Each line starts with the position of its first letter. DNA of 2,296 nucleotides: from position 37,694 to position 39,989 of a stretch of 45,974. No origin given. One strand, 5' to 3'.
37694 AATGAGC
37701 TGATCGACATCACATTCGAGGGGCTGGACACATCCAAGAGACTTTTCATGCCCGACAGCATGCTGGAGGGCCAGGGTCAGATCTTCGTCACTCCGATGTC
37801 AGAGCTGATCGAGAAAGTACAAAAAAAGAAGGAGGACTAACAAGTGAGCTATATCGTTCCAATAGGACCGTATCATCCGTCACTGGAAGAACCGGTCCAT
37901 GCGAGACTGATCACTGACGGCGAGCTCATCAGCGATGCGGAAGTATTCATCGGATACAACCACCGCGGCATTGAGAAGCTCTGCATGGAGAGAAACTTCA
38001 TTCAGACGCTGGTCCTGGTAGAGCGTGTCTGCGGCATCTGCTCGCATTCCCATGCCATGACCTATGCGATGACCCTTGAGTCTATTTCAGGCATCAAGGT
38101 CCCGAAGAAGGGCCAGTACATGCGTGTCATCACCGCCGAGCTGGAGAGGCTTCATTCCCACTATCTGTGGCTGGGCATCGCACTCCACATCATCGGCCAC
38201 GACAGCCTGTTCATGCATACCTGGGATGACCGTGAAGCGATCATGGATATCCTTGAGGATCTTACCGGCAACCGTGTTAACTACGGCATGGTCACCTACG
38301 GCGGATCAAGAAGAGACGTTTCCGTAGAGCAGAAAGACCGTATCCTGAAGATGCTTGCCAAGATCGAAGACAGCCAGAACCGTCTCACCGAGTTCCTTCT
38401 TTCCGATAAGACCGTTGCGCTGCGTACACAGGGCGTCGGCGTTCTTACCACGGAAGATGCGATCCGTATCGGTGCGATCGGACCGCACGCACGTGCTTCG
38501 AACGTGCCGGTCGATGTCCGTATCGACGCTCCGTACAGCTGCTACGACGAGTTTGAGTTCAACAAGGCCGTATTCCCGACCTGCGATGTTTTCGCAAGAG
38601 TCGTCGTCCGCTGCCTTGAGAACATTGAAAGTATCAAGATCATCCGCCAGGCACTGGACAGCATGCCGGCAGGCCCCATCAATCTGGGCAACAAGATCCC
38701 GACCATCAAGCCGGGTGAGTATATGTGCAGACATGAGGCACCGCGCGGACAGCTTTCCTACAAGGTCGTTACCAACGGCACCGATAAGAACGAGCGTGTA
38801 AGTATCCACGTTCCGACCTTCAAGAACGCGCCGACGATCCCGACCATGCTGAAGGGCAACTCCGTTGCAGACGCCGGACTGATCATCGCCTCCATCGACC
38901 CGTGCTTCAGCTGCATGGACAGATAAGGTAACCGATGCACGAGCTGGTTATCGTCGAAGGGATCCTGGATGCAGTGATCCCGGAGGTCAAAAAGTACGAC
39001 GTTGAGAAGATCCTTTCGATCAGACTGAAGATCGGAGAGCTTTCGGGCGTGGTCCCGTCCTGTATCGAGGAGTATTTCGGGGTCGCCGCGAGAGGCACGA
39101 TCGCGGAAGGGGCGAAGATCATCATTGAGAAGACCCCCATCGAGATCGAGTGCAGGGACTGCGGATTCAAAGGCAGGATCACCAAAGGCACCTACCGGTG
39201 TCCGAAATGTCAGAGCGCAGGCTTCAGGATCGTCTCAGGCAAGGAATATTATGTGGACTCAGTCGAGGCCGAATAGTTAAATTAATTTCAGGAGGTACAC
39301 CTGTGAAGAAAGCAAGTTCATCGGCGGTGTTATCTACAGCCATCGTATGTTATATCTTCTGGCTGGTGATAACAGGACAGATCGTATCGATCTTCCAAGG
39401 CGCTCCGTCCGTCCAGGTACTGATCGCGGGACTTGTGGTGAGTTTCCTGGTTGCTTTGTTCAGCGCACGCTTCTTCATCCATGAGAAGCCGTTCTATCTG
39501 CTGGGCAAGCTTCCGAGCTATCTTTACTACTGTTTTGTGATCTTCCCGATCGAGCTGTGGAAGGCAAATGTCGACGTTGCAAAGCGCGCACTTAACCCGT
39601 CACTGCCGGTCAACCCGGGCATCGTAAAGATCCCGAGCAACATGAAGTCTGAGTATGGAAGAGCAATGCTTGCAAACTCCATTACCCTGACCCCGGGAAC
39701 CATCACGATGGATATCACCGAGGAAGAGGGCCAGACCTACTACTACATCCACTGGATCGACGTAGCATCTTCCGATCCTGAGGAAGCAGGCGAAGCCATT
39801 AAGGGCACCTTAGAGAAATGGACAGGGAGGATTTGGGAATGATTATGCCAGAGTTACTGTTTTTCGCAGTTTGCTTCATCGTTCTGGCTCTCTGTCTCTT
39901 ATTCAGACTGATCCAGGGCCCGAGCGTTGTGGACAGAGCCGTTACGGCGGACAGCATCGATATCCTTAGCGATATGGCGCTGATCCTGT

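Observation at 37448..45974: Mrp-linked (Mbh-type) group 4 [NiFe]-hydrogenase operon with a rearranged gene order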

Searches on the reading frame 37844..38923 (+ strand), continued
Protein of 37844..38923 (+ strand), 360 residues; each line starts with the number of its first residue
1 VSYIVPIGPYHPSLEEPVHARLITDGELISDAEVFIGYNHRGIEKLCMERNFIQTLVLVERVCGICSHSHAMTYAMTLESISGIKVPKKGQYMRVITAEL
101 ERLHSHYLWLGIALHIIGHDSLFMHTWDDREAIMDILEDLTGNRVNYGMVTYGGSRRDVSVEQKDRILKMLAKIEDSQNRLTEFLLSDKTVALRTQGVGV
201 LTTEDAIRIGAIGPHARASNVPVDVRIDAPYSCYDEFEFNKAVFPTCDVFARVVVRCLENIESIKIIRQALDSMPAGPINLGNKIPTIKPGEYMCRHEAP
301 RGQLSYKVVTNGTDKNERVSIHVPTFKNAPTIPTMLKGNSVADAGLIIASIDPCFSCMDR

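Call 11: find_related_loci(query=window:37844-38923:+, collection=genome_contigs, flank=10000)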
Query window:37844-38923:+ (360 aa) in genome_contigs; peptide patterns used: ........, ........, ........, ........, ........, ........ (x = any residue, [..] = any of these).
203 stretches matched a pattern; 163 encode a relative of the query (tblastn E <= 1e-3); the best 80 are kept; 80 distinct loci.
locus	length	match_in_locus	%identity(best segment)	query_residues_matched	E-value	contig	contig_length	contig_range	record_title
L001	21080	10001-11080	99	1-360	0e+0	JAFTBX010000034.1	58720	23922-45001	MAG: Lachnospiraceae bacterium isolate RGIG3678 Goat_Rumen.Co__c779672, whole genome shotgun sequence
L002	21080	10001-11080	96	1-360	0e+0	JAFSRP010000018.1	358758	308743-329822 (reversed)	MAG: Lachnospiraceae bacterium isolate RGIG3410 Goat_Reticulum.Co__c842753, whole genome shotgun sequence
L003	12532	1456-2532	87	2-360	0e+0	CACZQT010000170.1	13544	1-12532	MAG: uncultured Lachnospiraceae bacterium isolate RUG12857 genome assembly, contig: RUG12857_asm_170, whole genome shotg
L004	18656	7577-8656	85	1-360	0e+0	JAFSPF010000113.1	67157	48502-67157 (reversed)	MAG: Lachnospiraceae bacterium isolate RGIG3348 Goat_Reticulum-6__c413539, whole genome shotgun sequence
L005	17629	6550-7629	84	1-360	0e+0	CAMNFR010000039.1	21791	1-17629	MAG: uncultured Lachnospiraceae bacterium isolate SRR873597_bin.114_metaWRAP_v1.3_MAG genome assembly, contig: NODE.5419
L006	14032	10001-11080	84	1-360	0e+0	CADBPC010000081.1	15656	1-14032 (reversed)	MAG: uncultured Lachnospiraceae bacterium isolate RUG14180 genome assembly, contig: RUG14180_asm_81, whole genome shotgu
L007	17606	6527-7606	84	1-360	0e+0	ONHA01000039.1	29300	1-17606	uncultured Clostridiales bacterium isolate RUG300 genome assembly, contig: scaffold_1630, whole genome shotgun sequence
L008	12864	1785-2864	84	1-360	0e+0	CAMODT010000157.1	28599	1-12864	MAG: uncultured Lachnospiraceae bacterium isolate SRR873607_bin.15_metaWRAP_v1.3_MAG genome assembly, contig: ERZ1756086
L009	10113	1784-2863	83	1-360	0e+0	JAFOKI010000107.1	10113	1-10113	MAG: Eubacterium sp. isolate RGIG546 Dairy_cattle_Duodenum-4__c424516, whole genome shotgun sequence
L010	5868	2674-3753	83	1-360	0e+0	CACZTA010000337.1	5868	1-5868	MAG: uncultured Lachnospiraceae bacterium isolate RUG12917 genome assembly, contig: RUG12917_asm_337, whole genome shotg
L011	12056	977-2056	83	1-360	0e+0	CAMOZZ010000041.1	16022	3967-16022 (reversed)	MAG: uncultured Lachnospiraceae bacterium isolate SRR873608_bin.142_metaWRAP_v1.3_MAG genome assembly, contig: NODE_1085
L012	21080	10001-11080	82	1-360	0e+0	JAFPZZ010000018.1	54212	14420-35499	MAG: Bacillota bacterium isolate RGIG1629 Goat_Abomasum.Co__c591099, whole genome shotgun sequence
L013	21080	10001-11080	83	1-360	0e+0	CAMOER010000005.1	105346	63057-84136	MAG: uncultured Lachnospiraceae bacterium isolate SRR873602_bin.48_metaWRAP_v1.3_MAG genome assembly, contig: NODE_196_l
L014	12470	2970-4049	82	1-360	0e+0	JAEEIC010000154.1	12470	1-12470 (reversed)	MAG: Bacillota bacterium isolate Tb.RUG.137 k141_6125224_flag=0_multi=46.0785_len=12470, whole genome shotgun sequence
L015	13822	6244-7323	81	1-360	0e+0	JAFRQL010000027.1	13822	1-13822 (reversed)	MAG: Bacillota bacterium isolate RGIG2707 Goat_Omasum-4__c90037, whole genome shotgun sequence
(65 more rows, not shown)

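Call 42: search_protein_families(library=pfam, proteins=[L001:17512-18261:+], max_evalue=0.00001)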
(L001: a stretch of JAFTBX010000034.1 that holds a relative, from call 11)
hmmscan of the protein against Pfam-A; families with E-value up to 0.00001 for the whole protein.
L001:17512-18261:+ (250 aa): 13 families
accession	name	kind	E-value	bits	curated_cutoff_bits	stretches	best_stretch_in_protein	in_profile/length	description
PF00037.32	Fer4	-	4.1e-36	121.8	21.1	3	190-213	1-24/24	4Fe-4S binding domain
PF12838.12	Fer4_7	-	5.5e-32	110.4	27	4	133-179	1-52/52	4Fe-4S dicluster domain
PF13187.11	Fer4_9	-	2.3e-25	88.8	27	3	196-242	1-51/52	4Fe-4S dicluster domain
PF12837.12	Fer4_6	-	2.7e-23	81.2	25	0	222-243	3-24/24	4Fe-4S binding domain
PF14697.11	Fer4_21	-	1.1e-21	77.2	35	2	192-245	3-59/59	4Fe-4S dicluster domain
PF13237.11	Fer4_10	-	6.8e-20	71.2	25.5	1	190-239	2-53/53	4Fe-4S dicluster domain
PF13484.11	Fer4_16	-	6.9e-19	68.8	30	0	196-219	1-22/66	4Fe-4S double cluster binding domain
PF12797.12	Fer4_2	-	5.4e-15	54.7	24.5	0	223-239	5-21/22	4Fe-4S binding domain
PF13183.11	Fer4_8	-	1.3e-10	42.1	27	0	42-94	3-67/68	4Fe-4S dicluster domain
PF12798.12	Fer4_3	-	3.9e-09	37.1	27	0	228-242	1-15/15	4Fe-4S binding domain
PF13534.11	Fer4_17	-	5.5e-09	36.9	22.2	0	80-147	1-59/61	4Fe-4S dicluster domain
PF12800.12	Fer4_4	-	1.8e-08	34.4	24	0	226-240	2-16/17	4Fe-4S binding domain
PF13459.11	Fer4_15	-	5.4e-08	33.9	22.4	0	223-240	3-20/66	4Fe-4S single cluster domain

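Call 45: search_solved_structures(query=L001:17512-18261:+, max_evalue=0.000001, show_alignments=2)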
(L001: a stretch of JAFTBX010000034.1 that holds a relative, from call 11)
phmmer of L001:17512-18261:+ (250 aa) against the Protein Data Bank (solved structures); distinct sequences matched with E-value up to 0.000001: 55.
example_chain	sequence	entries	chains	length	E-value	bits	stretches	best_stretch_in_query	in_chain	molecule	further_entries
9sw6_H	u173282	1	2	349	4.1e-30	108.1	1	124-218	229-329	Tungsten formylmethanofuran dehydrogenase, subunit F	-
5t5i_F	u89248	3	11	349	2.8e-29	105.4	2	123-218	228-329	Tungsten formylmethanofuran dehydrogenase subunit fwdF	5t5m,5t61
9sw6_G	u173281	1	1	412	4.4e-29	104.7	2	30-244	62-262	Polyferredoxin protein MvhB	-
9sfi_O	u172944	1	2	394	2e-28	102.6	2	164-247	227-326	Ferredoxin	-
9sfi_T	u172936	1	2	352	9.6e-24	87.2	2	122-218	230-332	4Fe-4S ferredoxin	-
9eri_B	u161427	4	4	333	2.7e-21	79.2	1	110-247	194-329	Na(+)-translocating ferredoxin:NAD(+) oxidoreductase complex subunit B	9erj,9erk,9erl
7bkb_K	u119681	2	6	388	9.1e-19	70.9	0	158-216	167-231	Formylmethanofuran dehydrogenase, subunit F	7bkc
7z0s_F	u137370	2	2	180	4.9e-13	52.1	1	2-114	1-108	Formate hydrogenlyase subunit 6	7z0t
6u8y_N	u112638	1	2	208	1.1e-12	51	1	12-113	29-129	NADH dehydrogenase subunit I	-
6cfw_N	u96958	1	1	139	1.1e-12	50.9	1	3-106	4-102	NADH-plastoquinone oxidoreductase subunit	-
7p5h_B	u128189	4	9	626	5e-12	48.8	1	129-180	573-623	Fe-hydrogenase, subunit beta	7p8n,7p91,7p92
7eu3_I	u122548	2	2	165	5.5e-12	48.7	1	16-112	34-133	NAD(P)H-quinone oxidoreductase subunit I, chloroplastic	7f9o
7zc6_B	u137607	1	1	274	7.3e-12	48.3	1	43-180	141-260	RnfB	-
7awt_I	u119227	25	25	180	7.9e-12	48.2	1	12-114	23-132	NADH-quinone oxidoreductase subunit I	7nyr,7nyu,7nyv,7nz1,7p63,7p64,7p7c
6hum_I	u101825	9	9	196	1.1e-10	44.4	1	16-111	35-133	NAD(P)H-quinone oxidoreductase subunit I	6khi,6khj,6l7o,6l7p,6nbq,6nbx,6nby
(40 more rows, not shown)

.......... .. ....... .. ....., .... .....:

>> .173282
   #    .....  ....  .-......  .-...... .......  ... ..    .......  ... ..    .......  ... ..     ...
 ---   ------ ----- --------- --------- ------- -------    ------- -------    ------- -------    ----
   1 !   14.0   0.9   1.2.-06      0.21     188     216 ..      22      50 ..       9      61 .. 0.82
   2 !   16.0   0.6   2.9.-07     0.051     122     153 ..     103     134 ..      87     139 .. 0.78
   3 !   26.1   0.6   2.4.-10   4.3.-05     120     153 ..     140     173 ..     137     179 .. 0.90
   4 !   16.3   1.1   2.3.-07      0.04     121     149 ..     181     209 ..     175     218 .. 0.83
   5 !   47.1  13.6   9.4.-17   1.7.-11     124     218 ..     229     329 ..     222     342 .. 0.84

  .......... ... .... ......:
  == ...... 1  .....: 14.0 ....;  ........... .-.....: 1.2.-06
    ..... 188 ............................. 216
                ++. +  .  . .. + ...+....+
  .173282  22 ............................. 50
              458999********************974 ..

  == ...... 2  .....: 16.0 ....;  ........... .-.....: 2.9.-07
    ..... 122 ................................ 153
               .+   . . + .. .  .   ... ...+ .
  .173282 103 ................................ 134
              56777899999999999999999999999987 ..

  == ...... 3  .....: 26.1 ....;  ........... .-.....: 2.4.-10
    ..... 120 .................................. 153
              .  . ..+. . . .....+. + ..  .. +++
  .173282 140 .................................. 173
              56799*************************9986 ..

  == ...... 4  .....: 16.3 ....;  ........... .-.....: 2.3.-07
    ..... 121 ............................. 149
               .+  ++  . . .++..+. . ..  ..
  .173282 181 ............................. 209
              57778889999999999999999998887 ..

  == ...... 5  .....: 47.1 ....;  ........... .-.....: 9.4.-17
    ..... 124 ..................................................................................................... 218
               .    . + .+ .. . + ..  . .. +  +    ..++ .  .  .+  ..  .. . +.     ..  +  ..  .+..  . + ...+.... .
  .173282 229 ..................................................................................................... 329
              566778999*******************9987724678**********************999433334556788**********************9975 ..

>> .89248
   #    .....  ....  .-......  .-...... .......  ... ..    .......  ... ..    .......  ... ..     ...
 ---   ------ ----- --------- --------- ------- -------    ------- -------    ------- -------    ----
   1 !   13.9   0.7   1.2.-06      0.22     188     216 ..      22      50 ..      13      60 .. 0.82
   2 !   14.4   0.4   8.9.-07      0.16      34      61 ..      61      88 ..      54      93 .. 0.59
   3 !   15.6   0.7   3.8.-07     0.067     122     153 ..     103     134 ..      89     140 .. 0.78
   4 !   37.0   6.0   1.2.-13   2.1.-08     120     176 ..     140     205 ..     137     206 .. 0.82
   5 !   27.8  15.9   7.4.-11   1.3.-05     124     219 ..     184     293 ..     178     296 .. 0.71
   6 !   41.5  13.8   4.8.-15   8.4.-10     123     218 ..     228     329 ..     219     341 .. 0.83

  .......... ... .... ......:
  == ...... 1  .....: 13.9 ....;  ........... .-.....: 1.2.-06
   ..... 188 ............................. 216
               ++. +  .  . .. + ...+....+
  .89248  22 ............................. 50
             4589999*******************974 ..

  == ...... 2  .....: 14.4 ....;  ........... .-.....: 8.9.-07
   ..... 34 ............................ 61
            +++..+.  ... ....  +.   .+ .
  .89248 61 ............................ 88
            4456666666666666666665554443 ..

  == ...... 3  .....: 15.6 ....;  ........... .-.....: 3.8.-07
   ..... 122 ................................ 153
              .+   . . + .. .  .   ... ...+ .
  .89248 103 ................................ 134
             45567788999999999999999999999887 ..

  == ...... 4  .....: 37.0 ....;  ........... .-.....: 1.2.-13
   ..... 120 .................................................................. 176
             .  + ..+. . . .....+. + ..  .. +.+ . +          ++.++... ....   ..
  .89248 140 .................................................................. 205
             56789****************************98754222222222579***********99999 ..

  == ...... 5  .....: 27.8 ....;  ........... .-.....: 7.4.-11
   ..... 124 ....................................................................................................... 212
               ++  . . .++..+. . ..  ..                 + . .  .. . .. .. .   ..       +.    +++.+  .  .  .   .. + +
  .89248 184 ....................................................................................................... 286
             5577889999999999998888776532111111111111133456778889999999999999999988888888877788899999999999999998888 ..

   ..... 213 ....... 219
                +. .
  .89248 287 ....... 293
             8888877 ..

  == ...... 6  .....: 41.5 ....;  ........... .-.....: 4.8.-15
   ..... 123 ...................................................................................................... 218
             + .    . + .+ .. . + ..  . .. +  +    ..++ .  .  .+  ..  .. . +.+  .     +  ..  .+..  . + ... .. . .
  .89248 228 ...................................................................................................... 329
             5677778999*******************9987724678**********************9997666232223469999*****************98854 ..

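Call 61: list_cluster_members(proteins=[P0141, P0133, P0158, P0001, P0173])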
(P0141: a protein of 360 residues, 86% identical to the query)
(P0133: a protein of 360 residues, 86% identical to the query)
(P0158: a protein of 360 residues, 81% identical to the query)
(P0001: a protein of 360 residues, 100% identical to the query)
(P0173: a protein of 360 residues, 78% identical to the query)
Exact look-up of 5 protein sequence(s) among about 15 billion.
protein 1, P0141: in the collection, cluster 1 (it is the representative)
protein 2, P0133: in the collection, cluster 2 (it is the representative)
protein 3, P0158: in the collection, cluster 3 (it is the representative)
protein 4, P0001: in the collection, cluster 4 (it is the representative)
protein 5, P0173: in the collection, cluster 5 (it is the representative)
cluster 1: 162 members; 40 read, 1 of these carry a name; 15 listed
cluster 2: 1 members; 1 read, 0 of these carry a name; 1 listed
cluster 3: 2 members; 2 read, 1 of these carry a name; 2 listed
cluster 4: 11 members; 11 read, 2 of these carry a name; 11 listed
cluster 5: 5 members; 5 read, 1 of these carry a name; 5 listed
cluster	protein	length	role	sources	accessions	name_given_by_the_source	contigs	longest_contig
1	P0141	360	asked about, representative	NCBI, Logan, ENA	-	-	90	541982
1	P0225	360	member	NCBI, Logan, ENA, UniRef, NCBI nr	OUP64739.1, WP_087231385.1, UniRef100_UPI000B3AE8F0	NADH dehydrogenase subunit [Pseudoflavonifractor sp. An176] | hydrogenase large subunit n=1 Tax=Pseudoflavonifractor sp. An176 TaxID=1965572 ... | nickel-dependent hydrogenase large subunit [Pseudoflavonifractor sp. An176]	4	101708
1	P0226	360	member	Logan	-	-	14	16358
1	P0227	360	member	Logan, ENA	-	-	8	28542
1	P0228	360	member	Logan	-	-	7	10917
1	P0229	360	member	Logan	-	-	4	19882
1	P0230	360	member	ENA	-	-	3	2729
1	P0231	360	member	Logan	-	-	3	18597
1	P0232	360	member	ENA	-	-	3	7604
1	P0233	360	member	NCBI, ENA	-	-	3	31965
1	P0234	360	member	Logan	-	-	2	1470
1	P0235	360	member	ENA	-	-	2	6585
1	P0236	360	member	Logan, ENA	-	-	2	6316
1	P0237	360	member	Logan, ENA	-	-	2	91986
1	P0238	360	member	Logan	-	-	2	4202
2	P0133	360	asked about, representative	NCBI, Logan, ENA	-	-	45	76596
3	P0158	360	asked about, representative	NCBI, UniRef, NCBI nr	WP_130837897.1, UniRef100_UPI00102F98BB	hydrogenase large subunit [Lachnoclostridium sp. Marseille-P6806] | hydrogenase large subunit n=1 Tax=Lachnoclostridium sp. Marseille-P6806 TaxID=2364793 ... | nickel-dependent hydrogenase large subunit [Lachnoclostridium sp. Marseille-P6806]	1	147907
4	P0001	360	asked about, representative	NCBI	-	-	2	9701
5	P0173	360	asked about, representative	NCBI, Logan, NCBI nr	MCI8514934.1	MAG: NADH dehydrogenase subunit [Lachnospiraceae bacterium] | NADH dehydrogenase subunit [Lachnospiraceae bacterium]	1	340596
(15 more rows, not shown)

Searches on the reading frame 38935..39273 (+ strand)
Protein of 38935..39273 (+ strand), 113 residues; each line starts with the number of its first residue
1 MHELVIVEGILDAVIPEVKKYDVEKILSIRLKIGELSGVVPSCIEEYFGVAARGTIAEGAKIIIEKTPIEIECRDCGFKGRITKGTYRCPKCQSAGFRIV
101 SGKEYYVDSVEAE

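Call 6: search_protein_families(library=pfam, proteins=[window:38935-39273:+], max_evalue=0.01)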
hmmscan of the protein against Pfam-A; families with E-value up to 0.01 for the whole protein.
window:38935-39273:+ (113 aa): 2 families
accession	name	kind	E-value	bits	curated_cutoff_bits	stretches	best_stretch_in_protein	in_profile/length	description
PF01155.25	HypA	-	6.1e-31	107.2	28.9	1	1-111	1-111/112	Hydrogenase/urease nickel incorporation, metallochaperone, hypA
PF23455.1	DUF7129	-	0.00071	19.7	30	1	71-95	12-36/45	Domain of unknown function (DUF7129)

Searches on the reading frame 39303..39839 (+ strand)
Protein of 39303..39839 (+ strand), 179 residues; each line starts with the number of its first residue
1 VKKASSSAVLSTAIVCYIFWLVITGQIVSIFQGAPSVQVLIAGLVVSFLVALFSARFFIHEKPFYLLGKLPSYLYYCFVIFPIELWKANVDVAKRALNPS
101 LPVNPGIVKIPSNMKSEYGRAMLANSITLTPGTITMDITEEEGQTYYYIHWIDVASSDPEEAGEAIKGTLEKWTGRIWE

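Call 6: search_protein_families(library=pfam, proteins=[window:39303-39839:+], max_evalue=0.01)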
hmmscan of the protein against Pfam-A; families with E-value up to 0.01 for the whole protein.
window:39303-39839:+ (179 aa): 1 family
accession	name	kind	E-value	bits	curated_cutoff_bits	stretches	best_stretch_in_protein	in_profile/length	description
PF01899.21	MNHE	-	3.4e-39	134.4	27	1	14-177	2-145/145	Na+/H+ ion antiporter subunit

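Call 9: search_protein_families(library=ncbifam, proteins=[window:39303-39839:+], max_evalue=0.001)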
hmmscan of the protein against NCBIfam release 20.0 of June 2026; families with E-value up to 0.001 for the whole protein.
window:39303-39839:+ (179 aa): 16 families
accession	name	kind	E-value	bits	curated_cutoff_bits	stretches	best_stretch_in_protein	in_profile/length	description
NF006244.0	PRK08382.1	equivalog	3e-33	115.5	226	1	9-177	35-199/201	putative monovalent cation/H+ antiporter subunit E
NF006245.0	PRK08383.1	subfamily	3.2e-33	115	192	1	10-177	4-166/168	putative monovalent cation/H+ antiporter subunit E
TIGR00942.1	2a6301s05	subfamily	3.2e-25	88.8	212.25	1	38-178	11-143/144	multicomponent Na+:H+ antiporter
NF009292.0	PRK12651.1-3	equivalog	1.3e-21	77.3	213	1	30-172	17-151/158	Na+/H+ antiporter subunit E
NF006519.0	PRK08965.1-3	equivalog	1.6e-19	70.3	190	1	29-172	15-150/158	Na+/H+ antiporter subunit E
NF009291.0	PRK12651.1-1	equivalog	2e-19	70.1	228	1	14-173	9-152/159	Na+/H+ antiporter subunit E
NF009295.0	PRK12652.1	equivalog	2.8e-19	69.6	290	1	4-152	166-303/368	monovalent cation/H+ antiporter subunit E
NF006518.0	PRK08965.1-2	equivalog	2.1e-17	63.4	159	1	31-172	26-159/166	Na+/H+ antiporter subunit E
NF006517.0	PRK08965.1-1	equivalog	1.3e-15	58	180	1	36-165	25-148/161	Na+/H+ antiporter subunit E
NF004922.0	PRK06279.1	equivalog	9.4e-15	54.8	99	1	75-143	8-73/100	putative monovalent cation/H+ antiporter subunit E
NF006520.0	PRK08965.1-4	equivalog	6.5e-11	42.4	175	1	1-172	1-155/162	Na+/H+ antiporter subunit E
NF006521.0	PRK08965.1-5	equivalog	9.2e-11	41.6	141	1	17-161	18-153/180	Na+/H+ antiporter subunit E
NF005131.0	PRK06580.1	equivalog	7.7e-09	35.7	121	1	68-161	5-92/107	putative monovalent cation/H+ antiporter subunit E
NF009297.0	PRK12654.1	equivalog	1.7e-07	31.2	116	1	85-162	15-93/151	monovalent cation/H+ antiporter subunit E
NF009240.0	PRK12596.1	equivalog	6.6e-07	29.3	277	1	43-171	28-152/171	putative monovalent cation/H+ antiporter subunit E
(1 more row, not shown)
